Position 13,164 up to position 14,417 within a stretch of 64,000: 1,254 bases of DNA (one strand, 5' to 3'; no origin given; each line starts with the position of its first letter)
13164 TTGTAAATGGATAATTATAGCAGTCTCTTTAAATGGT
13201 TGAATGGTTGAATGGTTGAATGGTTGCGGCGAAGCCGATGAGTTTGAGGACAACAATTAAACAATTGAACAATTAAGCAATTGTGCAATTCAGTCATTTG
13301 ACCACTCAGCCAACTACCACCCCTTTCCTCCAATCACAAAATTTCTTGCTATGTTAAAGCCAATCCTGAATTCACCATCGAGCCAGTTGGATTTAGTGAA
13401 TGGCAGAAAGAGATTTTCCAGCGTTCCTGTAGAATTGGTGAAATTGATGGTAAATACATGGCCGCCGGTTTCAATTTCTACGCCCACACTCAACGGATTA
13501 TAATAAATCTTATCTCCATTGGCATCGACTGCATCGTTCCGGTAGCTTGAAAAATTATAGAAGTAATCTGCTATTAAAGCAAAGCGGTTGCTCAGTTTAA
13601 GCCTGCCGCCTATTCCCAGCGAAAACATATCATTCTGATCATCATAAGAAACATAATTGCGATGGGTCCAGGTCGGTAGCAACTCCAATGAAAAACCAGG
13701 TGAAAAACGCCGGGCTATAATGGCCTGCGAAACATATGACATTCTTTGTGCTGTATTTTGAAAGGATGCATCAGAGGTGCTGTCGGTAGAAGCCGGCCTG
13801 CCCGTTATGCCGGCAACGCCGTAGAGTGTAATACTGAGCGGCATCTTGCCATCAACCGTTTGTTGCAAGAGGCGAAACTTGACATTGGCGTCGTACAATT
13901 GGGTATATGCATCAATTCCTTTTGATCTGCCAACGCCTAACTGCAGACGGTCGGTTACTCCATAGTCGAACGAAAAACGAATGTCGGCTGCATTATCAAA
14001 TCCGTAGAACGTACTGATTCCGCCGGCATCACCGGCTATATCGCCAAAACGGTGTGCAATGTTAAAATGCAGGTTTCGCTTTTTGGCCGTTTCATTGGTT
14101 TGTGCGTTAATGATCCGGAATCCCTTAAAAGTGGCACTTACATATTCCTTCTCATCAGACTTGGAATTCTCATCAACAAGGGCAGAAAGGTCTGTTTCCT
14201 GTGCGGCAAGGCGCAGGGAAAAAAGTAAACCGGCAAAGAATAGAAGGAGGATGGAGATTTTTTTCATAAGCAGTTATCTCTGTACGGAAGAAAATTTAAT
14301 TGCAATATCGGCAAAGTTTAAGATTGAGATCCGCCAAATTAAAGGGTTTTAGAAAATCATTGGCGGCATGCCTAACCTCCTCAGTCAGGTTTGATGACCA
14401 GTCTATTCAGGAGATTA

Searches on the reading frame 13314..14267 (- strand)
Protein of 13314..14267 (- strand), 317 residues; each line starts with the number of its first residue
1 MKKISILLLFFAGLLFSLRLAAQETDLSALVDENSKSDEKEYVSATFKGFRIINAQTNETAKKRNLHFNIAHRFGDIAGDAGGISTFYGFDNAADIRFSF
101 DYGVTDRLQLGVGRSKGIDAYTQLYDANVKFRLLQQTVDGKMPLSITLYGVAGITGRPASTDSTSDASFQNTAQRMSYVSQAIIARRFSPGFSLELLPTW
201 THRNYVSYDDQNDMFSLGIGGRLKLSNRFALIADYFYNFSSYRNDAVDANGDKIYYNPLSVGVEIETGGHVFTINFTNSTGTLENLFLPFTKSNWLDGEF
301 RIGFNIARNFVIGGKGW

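Call 67: search_protein_families(library=pfam, proteins=[window:13314-14267:-], max_evalue=0.0001)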
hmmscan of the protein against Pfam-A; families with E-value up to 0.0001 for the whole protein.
window:13314-14267:- (317 aa): 1 family
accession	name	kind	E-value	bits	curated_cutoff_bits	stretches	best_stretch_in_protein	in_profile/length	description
PF19089.6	DUF5777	-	4.7e-90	301.6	23.1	1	47-310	1-247/247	Membrane bound beta barrel domain (DUF5777)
